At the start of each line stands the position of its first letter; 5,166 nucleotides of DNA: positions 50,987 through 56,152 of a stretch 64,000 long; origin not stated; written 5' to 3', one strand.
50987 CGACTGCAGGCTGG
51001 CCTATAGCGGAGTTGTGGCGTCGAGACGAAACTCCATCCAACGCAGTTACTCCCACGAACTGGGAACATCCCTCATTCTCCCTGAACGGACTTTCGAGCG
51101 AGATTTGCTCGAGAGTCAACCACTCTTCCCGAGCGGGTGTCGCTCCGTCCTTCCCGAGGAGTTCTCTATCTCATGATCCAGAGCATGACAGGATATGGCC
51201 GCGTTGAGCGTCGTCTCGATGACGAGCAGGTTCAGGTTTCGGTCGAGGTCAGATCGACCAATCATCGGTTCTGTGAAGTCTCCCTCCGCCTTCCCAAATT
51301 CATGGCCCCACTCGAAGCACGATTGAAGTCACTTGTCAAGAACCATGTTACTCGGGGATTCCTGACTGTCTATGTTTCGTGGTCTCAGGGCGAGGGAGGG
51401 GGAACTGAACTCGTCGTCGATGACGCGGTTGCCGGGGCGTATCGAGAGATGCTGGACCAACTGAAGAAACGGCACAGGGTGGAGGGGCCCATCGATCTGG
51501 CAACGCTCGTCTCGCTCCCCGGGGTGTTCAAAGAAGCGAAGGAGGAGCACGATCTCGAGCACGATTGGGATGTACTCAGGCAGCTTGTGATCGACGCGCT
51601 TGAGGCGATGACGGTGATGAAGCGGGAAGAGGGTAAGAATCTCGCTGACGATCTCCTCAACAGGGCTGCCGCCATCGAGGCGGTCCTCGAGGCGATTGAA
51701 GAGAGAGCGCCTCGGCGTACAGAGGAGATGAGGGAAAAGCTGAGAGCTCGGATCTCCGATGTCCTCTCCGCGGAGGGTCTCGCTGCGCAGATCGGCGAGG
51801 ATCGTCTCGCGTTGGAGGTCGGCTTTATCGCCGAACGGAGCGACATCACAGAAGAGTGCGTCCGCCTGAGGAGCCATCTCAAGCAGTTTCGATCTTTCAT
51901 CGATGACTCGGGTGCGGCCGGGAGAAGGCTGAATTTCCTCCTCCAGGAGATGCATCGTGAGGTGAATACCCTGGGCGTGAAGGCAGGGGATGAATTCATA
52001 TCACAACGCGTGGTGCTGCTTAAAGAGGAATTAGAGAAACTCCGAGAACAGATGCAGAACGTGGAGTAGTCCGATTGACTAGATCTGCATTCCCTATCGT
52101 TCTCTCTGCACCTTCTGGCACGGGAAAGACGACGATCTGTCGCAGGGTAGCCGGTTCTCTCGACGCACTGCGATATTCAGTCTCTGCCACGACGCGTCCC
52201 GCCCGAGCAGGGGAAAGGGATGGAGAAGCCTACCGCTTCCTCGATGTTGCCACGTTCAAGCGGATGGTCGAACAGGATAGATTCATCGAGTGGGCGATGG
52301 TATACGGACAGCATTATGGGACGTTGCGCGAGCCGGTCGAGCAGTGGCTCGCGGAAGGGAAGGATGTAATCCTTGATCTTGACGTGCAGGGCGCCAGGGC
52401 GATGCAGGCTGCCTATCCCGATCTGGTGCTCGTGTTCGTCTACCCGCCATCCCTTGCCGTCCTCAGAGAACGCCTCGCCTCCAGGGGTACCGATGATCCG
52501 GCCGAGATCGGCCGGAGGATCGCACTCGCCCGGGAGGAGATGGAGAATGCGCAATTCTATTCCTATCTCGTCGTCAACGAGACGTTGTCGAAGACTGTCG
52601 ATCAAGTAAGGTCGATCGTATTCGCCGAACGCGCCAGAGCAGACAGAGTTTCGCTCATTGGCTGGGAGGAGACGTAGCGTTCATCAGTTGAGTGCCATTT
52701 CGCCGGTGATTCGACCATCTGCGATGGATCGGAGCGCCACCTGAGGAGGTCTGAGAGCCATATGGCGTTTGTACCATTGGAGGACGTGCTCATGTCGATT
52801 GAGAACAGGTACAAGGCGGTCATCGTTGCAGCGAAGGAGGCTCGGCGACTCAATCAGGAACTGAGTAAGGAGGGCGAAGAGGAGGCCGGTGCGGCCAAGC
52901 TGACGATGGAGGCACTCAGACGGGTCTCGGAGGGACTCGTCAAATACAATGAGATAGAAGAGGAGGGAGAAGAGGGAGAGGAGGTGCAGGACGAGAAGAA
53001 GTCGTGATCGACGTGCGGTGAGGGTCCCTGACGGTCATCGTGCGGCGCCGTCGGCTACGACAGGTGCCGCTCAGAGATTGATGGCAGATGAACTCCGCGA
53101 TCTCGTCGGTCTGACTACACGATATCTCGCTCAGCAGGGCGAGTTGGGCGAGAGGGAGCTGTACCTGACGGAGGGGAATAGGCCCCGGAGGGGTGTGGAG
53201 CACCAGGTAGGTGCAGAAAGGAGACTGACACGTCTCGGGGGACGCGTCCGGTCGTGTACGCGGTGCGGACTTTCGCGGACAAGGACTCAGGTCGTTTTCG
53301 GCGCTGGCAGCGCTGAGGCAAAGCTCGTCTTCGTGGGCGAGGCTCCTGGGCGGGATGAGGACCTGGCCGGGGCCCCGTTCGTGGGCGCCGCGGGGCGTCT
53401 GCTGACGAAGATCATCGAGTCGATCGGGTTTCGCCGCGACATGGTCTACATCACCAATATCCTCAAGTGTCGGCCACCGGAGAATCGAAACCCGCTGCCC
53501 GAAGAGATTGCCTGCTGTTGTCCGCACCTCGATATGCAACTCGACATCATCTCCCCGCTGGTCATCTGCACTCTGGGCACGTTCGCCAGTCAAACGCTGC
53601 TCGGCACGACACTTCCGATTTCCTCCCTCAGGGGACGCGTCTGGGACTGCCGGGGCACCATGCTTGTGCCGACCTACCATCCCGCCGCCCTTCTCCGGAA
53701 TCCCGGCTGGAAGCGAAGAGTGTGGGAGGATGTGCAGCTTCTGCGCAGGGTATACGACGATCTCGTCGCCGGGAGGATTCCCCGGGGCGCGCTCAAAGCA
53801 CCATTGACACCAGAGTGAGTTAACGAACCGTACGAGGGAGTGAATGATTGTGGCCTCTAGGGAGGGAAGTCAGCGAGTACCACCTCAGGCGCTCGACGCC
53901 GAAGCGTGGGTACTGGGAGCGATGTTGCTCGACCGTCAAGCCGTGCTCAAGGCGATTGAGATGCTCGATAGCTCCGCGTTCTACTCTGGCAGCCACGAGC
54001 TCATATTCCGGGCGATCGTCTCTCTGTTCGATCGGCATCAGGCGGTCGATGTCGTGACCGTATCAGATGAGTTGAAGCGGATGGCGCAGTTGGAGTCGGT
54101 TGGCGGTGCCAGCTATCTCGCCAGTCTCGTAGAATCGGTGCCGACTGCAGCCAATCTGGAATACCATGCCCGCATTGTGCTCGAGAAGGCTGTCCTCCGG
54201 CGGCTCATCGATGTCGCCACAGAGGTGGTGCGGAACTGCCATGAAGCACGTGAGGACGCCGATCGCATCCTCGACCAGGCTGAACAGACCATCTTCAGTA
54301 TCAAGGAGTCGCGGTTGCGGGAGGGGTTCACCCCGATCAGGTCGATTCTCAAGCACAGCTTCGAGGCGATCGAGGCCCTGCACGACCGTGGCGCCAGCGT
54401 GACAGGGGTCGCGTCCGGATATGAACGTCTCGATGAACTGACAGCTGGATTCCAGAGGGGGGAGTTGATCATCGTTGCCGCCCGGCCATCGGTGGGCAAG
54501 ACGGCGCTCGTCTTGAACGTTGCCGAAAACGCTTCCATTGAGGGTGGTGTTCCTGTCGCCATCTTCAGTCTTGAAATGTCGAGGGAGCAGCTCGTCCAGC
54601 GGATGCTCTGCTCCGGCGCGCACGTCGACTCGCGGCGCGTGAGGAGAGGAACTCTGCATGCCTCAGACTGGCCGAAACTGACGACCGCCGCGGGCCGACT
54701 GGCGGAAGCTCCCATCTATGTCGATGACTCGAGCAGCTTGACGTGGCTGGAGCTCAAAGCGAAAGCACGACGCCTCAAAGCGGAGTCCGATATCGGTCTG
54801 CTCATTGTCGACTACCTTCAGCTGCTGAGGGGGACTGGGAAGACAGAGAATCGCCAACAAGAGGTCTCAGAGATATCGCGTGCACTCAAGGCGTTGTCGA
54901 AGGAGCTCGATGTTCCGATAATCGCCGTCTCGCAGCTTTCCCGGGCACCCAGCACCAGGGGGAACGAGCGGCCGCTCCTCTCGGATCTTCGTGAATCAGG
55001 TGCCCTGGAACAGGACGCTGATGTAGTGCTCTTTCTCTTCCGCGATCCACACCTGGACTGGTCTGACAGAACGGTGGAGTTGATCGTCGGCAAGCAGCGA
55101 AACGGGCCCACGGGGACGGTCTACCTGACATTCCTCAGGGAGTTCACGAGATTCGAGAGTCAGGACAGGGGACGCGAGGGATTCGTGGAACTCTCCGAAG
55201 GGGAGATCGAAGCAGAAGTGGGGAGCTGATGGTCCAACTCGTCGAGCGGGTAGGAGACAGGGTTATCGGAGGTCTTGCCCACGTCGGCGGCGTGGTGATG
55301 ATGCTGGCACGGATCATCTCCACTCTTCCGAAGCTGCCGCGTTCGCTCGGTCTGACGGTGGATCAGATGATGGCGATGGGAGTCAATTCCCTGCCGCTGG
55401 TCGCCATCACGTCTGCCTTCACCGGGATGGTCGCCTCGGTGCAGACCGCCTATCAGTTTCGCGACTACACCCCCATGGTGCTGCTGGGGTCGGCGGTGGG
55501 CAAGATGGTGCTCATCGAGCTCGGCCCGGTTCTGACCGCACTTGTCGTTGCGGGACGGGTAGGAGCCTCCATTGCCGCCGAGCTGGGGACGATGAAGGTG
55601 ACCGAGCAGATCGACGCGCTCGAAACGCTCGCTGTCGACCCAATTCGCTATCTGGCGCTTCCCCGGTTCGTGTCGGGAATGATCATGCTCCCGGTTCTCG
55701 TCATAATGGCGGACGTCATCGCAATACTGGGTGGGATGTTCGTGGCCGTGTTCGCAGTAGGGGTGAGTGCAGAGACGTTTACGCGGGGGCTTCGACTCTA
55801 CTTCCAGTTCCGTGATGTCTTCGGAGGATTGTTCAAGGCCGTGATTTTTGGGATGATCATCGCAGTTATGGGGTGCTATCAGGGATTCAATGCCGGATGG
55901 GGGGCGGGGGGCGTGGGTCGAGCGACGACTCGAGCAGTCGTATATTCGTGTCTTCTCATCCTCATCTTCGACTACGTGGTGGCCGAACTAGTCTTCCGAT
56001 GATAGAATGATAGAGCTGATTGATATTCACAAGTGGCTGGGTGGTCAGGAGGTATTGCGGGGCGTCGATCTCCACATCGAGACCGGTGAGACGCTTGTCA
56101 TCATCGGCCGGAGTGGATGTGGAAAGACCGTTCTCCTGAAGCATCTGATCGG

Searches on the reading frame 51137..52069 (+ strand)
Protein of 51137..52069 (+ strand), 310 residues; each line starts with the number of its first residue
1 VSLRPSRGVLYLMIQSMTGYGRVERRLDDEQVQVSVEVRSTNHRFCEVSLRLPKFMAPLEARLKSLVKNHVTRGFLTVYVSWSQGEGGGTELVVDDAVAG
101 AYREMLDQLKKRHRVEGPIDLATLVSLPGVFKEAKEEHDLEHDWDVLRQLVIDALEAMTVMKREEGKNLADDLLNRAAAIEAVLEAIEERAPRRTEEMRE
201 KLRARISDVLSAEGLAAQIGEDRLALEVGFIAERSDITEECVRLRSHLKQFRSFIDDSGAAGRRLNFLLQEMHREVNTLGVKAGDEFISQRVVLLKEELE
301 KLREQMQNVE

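Call 21: search_protein_families(library=pfam, proteins=[window:51137-52069:+], max_evalue=0.01)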
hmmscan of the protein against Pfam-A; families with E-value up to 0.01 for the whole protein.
window:51137-52069:+ (310 aa): 2 families
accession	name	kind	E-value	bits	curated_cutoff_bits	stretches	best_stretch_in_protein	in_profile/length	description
PF03755.18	YicC-like_N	-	3.2e-40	138.5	25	1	14-170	1-155/156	Endoribonuclease YicC-like, N-terminal region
PF08340.16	YicC-like_C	-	8.7e-39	132.8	27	1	187-310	1-120/120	Endoribonuclease YicC-like, C-terminal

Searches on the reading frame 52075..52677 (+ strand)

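Call 55: search_protein_families(library=pfam, proteins=[window:52075-52677:+], max_evalue=0.0001)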
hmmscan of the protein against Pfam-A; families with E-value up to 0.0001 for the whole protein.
window:52075-52677:+ (200 aa): 3 families
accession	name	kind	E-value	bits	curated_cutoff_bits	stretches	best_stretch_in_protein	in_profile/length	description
PF00625.27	Guanylate_kin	-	1.9e-40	138.9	25.2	1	7-184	4-181/182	Guanylate kinase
PF13238.12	AAA_18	-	9.9e-06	26.5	29.4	1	8-142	1-116/128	AAA domain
PF13671.12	AAA_33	-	9.9e-05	23.1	27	0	13-144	7-127/143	AAA domain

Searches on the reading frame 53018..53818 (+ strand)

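Call 55: search_protein_families(library=pfam, proteins=[window:53018-53818:+], max_evalue=0.0001)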
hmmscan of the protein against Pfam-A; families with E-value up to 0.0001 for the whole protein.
window:53018-53818:+ (266 aa): 1 family
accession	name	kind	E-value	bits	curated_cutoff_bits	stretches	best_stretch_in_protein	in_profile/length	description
PF03167.25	UDG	-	1.8e-35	122.5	24.3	1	94-239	1-140/141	Uracil DNA glycosylase superfamily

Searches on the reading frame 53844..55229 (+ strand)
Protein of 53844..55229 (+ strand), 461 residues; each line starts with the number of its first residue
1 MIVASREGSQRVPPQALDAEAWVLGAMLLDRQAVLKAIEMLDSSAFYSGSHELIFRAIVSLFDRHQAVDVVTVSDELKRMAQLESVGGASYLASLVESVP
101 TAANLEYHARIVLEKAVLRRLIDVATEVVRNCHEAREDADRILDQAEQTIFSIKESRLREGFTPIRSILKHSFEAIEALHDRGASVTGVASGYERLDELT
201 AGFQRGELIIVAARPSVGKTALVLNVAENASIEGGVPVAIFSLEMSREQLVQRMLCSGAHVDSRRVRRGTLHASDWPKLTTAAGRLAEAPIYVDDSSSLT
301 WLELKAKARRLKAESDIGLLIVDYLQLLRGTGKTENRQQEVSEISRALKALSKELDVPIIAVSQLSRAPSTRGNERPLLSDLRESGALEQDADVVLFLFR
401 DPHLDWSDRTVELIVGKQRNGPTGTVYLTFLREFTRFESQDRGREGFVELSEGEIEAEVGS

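Call 55: search_protein_families(library=pfam, proteins=[window:53844-55229:+], max_evalue=0.0001)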
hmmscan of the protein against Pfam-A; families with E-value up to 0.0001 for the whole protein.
window:53844-55229:+ (461 aa): 4 families
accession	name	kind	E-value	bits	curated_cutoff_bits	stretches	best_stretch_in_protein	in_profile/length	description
PF03796.21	DnaB_C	-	2.8e-102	341.9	27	1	188-438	1-254/255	DnaB-like helicase C terminal domain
PF00772.26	DnaB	-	5e-32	110.4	23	1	13-114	2-103/103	DnaB-like helicase N terminal domain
PF13481.12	AAA_25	-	1e-14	55.1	27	1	191-366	17-191/195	AAA domain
PF06745.19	ATPase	-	6.3e-05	22.9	26.6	0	190-365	2-164/231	KaiC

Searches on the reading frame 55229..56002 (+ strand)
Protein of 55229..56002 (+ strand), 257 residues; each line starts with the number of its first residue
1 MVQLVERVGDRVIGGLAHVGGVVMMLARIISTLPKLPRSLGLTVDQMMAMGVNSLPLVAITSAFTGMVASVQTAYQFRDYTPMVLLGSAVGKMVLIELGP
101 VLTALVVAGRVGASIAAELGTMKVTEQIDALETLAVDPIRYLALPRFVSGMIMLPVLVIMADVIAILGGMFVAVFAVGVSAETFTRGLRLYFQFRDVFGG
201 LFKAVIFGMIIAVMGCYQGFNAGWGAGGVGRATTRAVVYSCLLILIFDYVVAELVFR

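Call 55: search_protein_families(library=pfam, proteins=[window:55229-56002:+], max_evalue=0.0001)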
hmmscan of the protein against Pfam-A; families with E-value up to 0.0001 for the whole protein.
window:55229-56002:+ (257 aa): 1 family
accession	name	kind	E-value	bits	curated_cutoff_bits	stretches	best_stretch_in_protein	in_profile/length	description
PF02405.21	MlaE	-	2e-76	256.7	22.5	1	44-252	2-210/212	Permease MlaE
